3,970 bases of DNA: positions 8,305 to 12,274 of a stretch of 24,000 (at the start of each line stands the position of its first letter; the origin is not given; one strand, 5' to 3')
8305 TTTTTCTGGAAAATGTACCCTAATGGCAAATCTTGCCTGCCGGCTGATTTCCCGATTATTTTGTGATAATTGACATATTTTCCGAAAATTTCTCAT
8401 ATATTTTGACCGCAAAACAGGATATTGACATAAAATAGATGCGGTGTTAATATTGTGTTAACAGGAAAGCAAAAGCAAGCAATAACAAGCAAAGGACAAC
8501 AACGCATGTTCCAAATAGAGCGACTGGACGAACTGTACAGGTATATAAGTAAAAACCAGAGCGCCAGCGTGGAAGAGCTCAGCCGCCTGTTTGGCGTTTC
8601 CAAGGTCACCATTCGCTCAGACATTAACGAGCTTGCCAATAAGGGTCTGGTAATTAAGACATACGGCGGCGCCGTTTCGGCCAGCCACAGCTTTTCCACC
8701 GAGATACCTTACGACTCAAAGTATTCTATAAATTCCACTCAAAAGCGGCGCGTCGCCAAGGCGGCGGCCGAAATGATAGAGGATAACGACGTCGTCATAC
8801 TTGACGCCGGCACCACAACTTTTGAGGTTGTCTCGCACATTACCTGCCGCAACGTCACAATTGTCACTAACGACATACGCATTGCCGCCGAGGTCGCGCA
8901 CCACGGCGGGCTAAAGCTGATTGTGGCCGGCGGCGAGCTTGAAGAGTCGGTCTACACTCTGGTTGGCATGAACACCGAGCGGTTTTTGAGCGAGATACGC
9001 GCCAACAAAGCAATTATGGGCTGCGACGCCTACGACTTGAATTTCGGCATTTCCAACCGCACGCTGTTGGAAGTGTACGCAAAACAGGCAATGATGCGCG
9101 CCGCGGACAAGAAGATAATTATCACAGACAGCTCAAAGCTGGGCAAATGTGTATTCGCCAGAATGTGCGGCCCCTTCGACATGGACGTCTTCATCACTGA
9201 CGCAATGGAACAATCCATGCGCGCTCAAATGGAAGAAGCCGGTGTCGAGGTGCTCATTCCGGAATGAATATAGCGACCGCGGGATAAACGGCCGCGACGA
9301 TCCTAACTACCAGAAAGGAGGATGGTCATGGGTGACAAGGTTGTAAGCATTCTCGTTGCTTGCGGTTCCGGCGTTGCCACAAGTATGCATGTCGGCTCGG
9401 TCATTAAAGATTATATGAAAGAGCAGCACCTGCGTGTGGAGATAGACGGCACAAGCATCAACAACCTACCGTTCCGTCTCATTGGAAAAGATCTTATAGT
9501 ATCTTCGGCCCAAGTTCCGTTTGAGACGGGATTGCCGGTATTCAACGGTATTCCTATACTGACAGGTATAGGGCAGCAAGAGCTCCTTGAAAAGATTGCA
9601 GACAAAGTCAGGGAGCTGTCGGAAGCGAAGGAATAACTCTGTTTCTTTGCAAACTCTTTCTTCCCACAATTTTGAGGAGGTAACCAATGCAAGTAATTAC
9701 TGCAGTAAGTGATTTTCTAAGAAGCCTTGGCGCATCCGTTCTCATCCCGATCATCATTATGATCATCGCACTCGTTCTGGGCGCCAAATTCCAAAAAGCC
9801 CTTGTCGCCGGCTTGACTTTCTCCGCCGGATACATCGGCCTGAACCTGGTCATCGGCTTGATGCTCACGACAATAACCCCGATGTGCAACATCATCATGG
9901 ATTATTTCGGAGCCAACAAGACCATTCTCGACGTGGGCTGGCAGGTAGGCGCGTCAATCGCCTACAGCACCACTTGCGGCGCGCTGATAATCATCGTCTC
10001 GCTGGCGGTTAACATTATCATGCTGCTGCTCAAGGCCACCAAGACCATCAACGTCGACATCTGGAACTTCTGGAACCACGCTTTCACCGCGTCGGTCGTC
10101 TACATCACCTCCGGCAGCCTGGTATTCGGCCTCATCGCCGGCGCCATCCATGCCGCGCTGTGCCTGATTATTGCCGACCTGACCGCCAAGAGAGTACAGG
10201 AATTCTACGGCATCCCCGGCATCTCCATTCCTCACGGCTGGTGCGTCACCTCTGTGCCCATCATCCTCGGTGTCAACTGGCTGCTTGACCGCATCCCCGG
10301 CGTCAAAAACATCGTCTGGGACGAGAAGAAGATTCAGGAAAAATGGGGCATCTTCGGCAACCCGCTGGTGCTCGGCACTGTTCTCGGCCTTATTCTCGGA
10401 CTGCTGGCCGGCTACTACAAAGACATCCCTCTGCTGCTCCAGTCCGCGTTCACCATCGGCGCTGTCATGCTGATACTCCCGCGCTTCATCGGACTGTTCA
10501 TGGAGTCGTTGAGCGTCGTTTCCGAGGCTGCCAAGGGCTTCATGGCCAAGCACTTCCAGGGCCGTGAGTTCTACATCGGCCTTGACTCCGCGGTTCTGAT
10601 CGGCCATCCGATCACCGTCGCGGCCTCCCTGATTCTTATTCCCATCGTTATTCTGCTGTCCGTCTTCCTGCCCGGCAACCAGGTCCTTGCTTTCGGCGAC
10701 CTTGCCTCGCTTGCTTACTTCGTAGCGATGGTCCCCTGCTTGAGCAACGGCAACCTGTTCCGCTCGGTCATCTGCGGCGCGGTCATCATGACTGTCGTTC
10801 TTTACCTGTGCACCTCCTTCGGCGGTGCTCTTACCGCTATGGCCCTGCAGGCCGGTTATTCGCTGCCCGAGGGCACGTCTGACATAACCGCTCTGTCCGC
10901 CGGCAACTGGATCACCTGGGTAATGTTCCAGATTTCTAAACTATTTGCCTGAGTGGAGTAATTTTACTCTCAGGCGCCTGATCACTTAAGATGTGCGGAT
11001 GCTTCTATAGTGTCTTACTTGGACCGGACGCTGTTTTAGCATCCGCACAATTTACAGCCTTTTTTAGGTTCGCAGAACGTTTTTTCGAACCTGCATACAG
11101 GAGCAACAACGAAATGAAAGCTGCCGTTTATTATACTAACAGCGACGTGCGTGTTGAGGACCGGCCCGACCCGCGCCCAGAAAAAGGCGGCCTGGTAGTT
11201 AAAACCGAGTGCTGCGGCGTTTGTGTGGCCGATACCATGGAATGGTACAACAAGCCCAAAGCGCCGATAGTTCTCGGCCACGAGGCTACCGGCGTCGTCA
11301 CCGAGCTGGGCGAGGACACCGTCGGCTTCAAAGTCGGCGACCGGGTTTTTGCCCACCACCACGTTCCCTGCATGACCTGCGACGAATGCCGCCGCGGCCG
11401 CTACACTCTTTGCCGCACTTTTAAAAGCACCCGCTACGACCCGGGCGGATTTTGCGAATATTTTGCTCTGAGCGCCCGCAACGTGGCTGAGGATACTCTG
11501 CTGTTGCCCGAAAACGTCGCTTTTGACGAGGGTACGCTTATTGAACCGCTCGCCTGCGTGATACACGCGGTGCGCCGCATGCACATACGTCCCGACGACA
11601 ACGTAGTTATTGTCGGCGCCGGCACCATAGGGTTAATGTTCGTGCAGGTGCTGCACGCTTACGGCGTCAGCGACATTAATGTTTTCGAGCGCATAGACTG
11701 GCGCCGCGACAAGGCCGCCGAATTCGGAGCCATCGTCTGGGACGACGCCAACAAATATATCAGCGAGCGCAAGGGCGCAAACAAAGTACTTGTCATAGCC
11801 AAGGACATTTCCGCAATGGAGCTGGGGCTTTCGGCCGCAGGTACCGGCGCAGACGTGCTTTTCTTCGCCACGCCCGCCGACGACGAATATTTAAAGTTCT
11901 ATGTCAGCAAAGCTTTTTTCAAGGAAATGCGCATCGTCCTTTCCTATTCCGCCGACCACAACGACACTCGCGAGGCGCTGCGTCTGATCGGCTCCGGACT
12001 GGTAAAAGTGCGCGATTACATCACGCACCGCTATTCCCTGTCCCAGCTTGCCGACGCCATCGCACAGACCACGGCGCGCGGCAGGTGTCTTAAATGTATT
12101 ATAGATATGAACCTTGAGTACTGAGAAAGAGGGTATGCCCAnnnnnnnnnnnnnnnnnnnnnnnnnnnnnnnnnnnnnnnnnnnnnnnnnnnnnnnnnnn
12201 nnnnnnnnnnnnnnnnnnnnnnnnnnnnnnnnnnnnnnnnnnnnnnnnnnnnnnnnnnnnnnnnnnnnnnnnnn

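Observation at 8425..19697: Expanded sgc-type PTS island: a full catabolic gene set for an unassigned carbohydrate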

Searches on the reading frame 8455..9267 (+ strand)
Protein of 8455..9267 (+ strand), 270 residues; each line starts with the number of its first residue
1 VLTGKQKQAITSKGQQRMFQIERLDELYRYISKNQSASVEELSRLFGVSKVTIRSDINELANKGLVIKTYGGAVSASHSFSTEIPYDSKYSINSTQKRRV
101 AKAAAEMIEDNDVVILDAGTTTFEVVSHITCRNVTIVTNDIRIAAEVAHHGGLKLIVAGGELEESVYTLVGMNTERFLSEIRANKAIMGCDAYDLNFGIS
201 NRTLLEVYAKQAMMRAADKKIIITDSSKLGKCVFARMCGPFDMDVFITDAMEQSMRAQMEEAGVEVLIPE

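Call 3: search_protein_families(library=pfam, proteins=[window:8455-9267:+])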
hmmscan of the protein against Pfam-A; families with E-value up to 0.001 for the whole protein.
window:8455-9267:+ (270 aa): 6 families
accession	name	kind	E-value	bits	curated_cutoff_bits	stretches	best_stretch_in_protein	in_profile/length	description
PF00455.28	DeoRC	-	9.1e-45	152.9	31.8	1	93-249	2-159/160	DeoR C terminal sensor domain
PF08220.18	HTH_DeoR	-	3.7e-18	65.5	21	1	23-77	1-55/57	DeoR-like helix-turn-helix domain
PF08279.18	HTH_11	-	5.3e-06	26.6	25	1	23-68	1-47/55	HTH domain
PF09012.17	FeoC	-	6.4e-05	23.5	21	1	24-74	2-52/69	FeoC like transcriptional regulator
PF19187.6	HTH_PafC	-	0.00015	22.1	32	1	21-71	3-53/115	PafC helix-turn-helix domain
PF00392.27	GntR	-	0.00072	19.6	27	0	38-68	26-56/64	Bacterial regulatory proteins, gntR family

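Call 4: search_protein_families(library=ncbifam, proteins=[window:8455-9267:+])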
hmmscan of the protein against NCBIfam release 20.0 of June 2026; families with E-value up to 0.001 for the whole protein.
window:8455-9267:+ (270 aa): 16 families
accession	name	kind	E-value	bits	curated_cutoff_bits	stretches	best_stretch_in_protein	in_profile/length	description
NF040755.1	AgaR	equivalog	3.5e-51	173.8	260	1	21-268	5-255/256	transcriptional repressor AgaR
NF041397.1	TranRegGlpR_Halo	equivalog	2e-48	165.3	300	1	22-267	5-250/253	HTH-type transcriptional regulator GlpR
NF007753.1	PRK10434.1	equivalog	1.2e-46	159.3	350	1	21-268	4-252/253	glucitol operon DNA-binding transcriptional repressor SrlR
NF007316.0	PRK09802.1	equivalog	2.2e-45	154.9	351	1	21-268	16-266/269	DeoR family transcriptional regulator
NF040890.1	trans_reg_YgbI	equivalog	2.8e-34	118.8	400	1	18-268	1-251/253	DNA-binding transcriptional repressor YgbI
NF008154.0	PRK10906.1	equivalog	5.1e-33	114.4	331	1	18-253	1-235/252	DeoR/GlpR family transcriptional regulator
NF010034.0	PRK13509.1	equivalog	1.1e-29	103.6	244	1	21-267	4-249/251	HTH-type transcriptional regulator UlaR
NF040887.2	trans_reg_YciT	exception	3.9e-25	88.9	450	1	33-266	14-243/246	DNA-binding transcriptional regulator YciT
NF007961.0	PRK10681.1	equivalog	6.6e-25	87.9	244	1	22-254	7-237/252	DNA-binding transcriptional repressor DeoR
NF007720.0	PRK10411.1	equivalog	6.2e-24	84.6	259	1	22-251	4-234/243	L-fucose operon activator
NF040939.2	trans_reg_lrs14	equivalog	0.00038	20.5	90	1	27-69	27-69/103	Lrs14 family HTH-type transcriptional regulator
TIGR00122.1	birA_repr_reg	equivalog_domain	0.00039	20.2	70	0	27-69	5-46/69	biotin operon repressor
NF053606.1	Sta1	subfamily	0.00046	20.2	80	1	26-69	24-67/100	Sta1 family transcriptional regulator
NF041547.1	GntR_LSA1692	equivalog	0.0007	19.3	275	0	29-71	18-60/233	GntR family transcriptional regulator, LSA1692 subfamily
NF001924.0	PRK00702.1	equivalog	0.00073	19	192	0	94-132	5-43/223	ribose-5-phosphate isomerase RpiA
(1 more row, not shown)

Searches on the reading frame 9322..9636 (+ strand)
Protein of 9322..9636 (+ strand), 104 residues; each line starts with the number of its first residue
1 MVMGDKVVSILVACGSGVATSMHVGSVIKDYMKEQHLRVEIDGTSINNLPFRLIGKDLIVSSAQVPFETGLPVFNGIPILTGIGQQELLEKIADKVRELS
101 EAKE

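Call 3: search_protein_families(library=pfam, proteins=[window:9322-9636:+])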
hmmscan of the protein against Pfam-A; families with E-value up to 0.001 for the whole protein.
window:9322-9636:+ (104 aa): 1 family
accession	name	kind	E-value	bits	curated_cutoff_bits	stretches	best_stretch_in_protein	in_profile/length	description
PF02302.22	PTS_IIB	-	1.3e-09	39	23.6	1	10-81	2-72/90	PTS system, Lactose/Cellobiose specific IIB subunit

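Call 4: search_protein_families(library=ncbifam, proteins=[window:9322-9636:+])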
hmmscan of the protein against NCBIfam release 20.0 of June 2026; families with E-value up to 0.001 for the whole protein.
window:9322-9636:+ (104 aa): 2 families
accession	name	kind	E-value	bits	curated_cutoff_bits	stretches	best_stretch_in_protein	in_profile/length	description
NF007643.0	PRK10310.1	equivalog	7.2e-11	42.4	95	1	10-93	5-89/94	PTS galactitol transporter subunit IIB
NF007094.0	PRK09548.1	equivalog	1.5e-05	23.6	687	1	5-65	500-560/598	PTS ascorbate-specific subunit IIBC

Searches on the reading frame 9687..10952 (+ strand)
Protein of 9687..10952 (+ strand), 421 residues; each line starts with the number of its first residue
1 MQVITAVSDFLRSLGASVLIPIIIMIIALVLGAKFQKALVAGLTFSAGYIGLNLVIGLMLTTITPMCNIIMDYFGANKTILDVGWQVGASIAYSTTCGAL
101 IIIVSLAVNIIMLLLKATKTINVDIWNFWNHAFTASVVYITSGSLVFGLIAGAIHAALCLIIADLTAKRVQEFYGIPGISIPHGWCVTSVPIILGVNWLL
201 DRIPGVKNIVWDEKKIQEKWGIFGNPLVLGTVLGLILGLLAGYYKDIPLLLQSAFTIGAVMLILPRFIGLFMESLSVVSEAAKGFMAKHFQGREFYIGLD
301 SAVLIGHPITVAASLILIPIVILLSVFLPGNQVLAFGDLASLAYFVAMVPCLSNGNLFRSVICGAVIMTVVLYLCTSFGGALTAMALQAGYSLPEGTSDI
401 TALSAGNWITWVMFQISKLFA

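Call 3: search_protein_families(library=pfam, proteins=[window:9687-10952:+])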
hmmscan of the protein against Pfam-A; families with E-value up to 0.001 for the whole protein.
window:9687-10952:+ (421 aa): 1 family
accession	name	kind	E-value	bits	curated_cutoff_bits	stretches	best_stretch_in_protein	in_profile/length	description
PF03611.19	EIIC-GAT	-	1e-74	252.4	24.2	1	10-394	2-392/394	PTS system sugar-specific permease component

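Call 4: search_protein_families(library=ncbifam, proteins=[window:9687-10952:+])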
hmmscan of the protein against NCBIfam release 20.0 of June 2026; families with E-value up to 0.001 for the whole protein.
window:9687-10952:+ (421 aa): 1 family
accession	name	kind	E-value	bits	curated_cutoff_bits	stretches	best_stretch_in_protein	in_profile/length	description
TIGR00827.1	EIIC-GAT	subfamily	1e-128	429.8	542.2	1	13-416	3-405/407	galactitol-specific PTS transporter subunit IIC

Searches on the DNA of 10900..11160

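Call 92: search_rna_families(source=window, start=10900, end=11160, threshold=evalue, max_evalue=1)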
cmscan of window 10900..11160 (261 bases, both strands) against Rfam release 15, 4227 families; matches with E-value up to 1: 0.
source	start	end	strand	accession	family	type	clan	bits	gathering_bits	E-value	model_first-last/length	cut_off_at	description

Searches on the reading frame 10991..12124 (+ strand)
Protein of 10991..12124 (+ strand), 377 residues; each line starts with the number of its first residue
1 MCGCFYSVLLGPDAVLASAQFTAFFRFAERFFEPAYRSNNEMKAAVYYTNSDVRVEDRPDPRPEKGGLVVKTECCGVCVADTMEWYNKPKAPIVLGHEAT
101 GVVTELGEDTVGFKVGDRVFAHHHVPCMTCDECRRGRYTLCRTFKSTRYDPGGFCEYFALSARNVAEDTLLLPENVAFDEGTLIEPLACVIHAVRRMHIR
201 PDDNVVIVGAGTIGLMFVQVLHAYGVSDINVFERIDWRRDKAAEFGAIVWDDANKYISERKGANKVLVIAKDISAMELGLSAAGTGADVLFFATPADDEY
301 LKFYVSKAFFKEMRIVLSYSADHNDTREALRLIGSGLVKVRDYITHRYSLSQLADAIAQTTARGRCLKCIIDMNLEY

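Call 3: search_protein_families(library=pfam, proteins=[window:10991-12124:+])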
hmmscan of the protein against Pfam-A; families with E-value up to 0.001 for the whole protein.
window:10991-12124:+ (377 aa): 4 families
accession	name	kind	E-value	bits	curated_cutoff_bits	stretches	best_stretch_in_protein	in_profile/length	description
PF08240.17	ADH_N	-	4.5e-24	85.1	23.5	1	65-166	2-100/104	Alcohol dehydrogenase GroES-like domain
PF00107.32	ADH_zinc_N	-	1.1e-09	38.7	31.8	1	213-333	2-127/129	Zinc-binding dehydrogenase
PF00070.33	Pyr_redox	-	0.00049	21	22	1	204-238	1-34/82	Pyridine nucleotide-disulphide oxidoreductase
PF16912.11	Glu_dehyd_C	-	0.00064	19.7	34.9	0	181-260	4-93/211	Glucose dehydrogenase C-terminus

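Call 4: search_protein_families(library=ncbifam, proteins=[window:10991-12124:+])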
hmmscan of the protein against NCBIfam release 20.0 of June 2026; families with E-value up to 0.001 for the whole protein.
window:10991-12124:+ (377 aa): 22 families
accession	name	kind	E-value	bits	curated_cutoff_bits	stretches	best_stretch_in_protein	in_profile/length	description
NF041097.1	keto_inos_dh_IolM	equivalog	3.1e-43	147.9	450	1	39-364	26-381/389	scyllo-inosose 3-dehydrogenase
NF010344.0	PRK13771.1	subfamily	7.9e-40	136.8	349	1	42-373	1-333/334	putative alcohol dehydrogenase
NF003808.0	PRK05396.1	equivalog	1.6e-38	132.5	380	1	51-373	11-340/341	L-threonine 3-dehydrogenase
TIGR00692.1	tdh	equivalog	3.8e-38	131.4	458.35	1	55-371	13-338/340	L-threonine 3-dehydrogenase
NF007642.0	PRK10309.1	equivalog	1.1e-34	120.3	550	1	42-360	1-333/347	galactitol-1-phosphate 5-dehydrogenase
NF041172.1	AcrlCoa_red_Thmprot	equivalog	4.3e-33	114.7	500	1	42-371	1-332/334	acryloyl-CoA reductase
NF007489.0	PRK10083.1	equivalog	4.9e-32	111.2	376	1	42-372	1-336/339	Zn-dependent oxidoreductase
NF006940.0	PRK09422.1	equivalog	4.3e-28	98.3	344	1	42-366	1-331/338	alcohol dehydrogenase AdhP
TIGR03989.1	Rxyl_3153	subfamily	1.7e-27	96.7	440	2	44-142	4-106/370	NDMA-dependent alcohol dehydrogenase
NF047908.1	AldhRedAhr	equivalog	2.8e-24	85.6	470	1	69-264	32-230/335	NADPH-dependent aldehyde reductase Ahr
NF007375.0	PRK09880.1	equivalog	9.2e-22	77.3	469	1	41-368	4-338/344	L-idonate 5-dehydrogenase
TIGR02822.1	adh_fam_2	subfamily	2.1e-21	76.3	283.5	1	52-362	14-319/329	zinc-binding alcohol dehydrogenase family protein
TIGR03366.1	HpnZ_proposed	hypoth_equivalog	5.8e-20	71.7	328.1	1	61-265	1-219/315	putative phosphonate catabolism associated alcohol dehydrogenase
TIGR03201.1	dearomat_had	equivalog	4.1e-19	68.9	338.65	1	63-231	21-196/349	6-hydroxycyclohex-1-ene-1-carbonyl-CoA dehydrogenase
TIGR01202.1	bchC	equivalog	1.8e-18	66.7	291.25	1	91-372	58-308/308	chlorophyll synthesis pathway protein BchC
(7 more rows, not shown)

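Call 55: search_solved_structures(query=window:11114-12124:+, max_evalue=1e-20)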
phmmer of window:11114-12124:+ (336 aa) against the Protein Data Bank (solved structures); distinct sequences matched with E-value up to 1e-20: 31.
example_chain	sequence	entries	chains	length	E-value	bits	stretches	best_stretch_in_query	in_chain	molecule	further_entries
1e3j_A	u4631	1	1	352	1.4e-37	132.8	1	3-319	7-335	NADP(H)-DEPENDENT KETOSE REDUCTASE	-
3qe3_A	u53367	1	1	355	4.6e-32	114.7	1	6-331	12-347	Sorbitol dehydrogenase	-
4ej6_A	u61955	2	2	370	1.6e-31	112.9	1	12-328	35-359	Putative zinc-binding dehydrogenase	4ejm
1pl6_A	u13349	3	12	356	6.1e-31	111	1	6-330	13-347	Sorbitol dehydrogenase | human sorbitol dehydrogenase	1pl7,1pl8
6ie0_A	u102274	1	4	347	3.3e-30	108.5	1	1-213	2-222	(R,R)-butanediol dehydrogenase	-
4ilk_A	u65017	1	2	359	1e-29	106.9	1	10-329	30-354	Starvation sensing protein rspB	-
1rjw_A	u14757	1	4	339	3.1e-28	102.1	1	2-326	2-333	Alcohol dehydrogenase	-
3pii_A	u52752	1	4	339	5.8e-28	101.2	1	2-326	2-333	Alcohol dehydrogenase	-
2dq4_A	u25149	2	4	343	7.4e-28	100.8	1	13-332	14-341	L-threonine 3-dehydrogenase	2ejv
4a2c_A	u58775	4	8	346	4.4e-27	98.3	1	1-319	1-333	GALACTITOL-1-PHOSPHATE 5-DEHYDROGENASE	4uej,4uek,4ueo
5k1s_A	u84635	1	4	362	5e-27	98.1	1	10-315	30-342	Oxidoreductase, zinc-binding dehydrogenase family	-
7y9p_A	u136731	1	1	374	6e-27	97.9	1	27-331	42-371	Xylitol dehydrogenase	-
1llu_A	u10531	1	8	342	8.2e-27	97.4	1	1-324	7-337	Alcohol Dehydrogenase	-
5vm2_A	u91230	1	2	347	1.9e-26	96.2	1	13-320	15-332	Alcohol dehydrogenase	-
2dfv_A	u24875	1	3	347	2.3e-26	96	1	19-308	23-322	Probable L-threonine 3-dehydrogenase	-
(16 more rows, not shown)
